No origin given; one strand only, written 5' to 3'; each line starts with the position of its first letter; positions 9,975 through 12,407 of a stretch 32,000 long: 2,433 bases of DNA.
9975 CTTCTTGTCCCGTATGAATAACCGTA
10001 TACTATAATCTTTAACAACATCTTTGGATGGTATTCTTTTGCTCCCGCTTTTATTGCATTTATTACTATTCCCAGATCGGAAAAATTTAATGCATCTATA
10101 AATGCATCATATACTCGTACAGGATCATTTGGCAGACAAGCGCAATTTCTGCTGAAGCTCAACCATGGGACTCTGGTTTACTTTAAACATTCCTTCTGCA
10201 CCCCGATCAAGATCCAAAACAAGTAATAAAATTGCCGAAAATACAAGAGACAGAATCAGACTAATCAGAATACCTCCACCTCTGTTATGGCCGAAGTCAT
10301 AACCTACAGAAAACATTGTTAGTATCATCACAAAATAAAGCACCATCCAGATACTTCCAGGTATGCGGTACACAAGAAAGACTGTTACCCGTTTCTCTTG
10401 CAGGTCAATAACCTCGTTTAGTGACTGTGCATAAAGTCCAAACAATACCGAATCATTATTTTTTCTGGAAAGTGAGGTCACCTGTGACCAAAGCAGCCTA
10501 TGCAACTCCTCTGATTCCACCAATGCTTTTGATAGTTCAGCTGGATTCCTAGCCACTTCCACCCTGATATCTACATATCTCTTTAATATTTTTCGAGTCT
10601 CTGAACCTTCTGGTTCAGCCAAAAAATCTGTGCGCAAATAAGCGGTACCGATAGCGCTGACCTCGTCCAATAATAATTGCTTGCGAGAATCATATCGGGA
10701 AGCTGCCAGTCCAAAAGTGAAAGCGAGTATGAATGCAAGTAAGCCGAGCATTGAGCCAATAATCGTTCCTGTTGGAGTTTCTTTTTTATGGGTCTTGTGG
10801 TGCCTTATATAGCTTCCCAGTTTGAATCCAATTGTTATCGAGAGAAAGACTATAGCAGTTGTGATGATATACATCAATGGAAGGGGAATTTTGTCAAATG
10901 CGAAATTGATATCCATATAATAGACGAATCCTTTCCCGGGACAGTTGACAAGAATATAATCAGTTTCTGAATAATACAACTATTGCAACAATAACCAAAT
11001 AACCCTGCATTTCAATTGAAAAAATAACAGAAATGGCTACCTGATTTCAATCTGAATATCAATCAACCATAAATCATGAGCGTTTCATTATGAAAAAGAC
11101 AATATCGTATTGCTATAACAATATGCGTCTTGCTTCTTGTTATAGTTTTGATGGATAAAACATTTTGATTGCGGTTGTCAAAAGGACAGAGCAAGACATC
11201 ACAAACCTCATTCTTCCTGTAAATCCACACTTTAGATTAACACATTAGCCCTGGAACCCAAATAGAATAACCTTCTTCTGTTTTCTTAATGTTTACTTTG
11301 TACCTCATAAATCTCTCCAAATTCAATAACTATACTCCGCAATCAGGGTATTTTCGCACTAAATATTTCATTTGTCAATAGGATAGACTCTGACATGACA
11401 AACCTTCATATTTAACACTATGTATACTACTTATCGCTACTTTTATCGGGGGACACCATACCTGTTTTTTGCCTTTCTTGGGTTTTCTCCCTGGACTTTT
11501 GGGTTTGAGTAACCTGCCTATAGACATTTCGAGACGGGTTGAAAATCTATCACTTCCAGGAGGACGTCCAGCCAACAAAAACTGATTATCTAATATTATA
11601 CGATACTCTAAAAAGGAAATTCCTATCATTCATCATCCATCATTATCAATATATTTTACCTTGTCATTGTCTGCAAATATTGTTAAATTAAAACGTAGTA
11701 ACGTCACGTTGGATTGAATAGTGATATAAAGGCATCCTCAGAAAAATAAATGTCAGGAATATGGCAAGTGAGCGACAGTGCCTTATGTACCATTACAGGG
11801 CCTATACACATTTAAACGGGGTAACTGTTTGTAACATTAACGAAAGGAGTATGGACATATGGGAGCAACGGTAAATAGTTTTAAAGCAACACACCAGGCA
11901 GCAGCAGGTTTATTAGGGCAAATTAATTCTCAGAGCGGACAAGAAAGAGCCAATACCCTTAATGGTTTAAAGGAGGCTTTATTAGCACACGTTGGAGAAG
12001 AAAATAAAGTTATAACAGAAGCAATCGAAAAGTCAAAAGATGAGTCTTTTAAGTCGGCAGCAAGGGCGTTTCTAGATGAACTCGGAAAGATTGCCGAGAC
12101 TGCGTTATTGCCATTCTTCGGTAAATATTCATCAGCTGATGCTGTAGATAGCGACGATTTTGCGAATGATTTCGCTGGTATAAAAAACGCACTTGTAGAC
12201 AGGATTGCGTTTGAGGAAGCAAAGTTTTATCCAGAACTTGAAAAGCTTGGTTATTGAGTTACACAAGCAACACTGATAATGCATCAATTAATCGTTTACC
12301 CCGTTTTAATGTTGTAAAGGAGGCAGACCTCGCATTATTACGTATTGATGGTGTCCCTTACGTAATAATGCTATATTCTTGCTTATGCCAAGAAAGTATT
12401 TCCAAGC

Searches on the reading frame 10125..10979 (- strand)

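Call 3: search_protein_families(library=pfam, proteins=[window:10125-10979:-], max_evalue=0.01)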
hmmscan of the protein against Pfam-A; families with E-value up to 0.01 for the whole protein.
window:10125-10979:- (284 aa): 1 family
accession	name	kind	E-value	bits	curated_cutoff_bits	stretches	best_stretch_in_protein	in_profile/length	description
PF14023.12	Bestrophin-like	-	1.9e-14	54.2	32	1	61-272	21-232/232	Bestrophin-like domain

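Call 4: search_protein_families(library=ncbifam, proteins=[window:10125-10979:-], max_evalue=0.01)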
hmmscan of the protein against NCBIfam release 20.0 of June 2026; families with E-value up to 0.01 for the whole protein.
window:10125-10979:- (284 aa): 1 family
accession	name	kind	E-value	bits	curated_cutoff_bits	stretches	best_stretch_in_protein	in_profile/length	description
NF045889.1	ICE_Mbov_0396_TM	equivalog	0.009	15.5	70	1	23-92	44-112/306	Mbov_0396 family ICE element transmembrane protein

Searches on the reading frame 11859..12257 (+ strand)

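Call 3: search_protein_families(library=pfam, proteins=[window:11859-12257:+], max_evalue=0.01)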
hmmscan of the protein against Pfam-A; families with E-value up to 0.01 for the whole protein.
window:11859-12257:+ (132 aa): 2 families
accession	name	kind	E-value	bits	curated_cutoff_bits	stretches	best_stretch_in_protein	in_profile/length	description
PF01814.28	Hemerythrin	-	2e-09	38.4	25.3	1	5-127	3-127/127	Hemerythrin HHE cation binding domain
PF04353.18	Rsd_AlgQ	-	0.0041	17.6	35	1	52-120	76-143/150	Regulator of RNA polymerase sigma(70) subunit, Rsd/AlgQ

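Call 4: search_protein_families(library=ncbifam, proteins=[window:11859-12257:+], max_evalue=0.01)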
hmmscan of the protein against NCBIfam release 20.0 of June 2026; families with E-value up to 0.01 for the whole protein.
window:11859-12257:+ (132 aa): 0 families
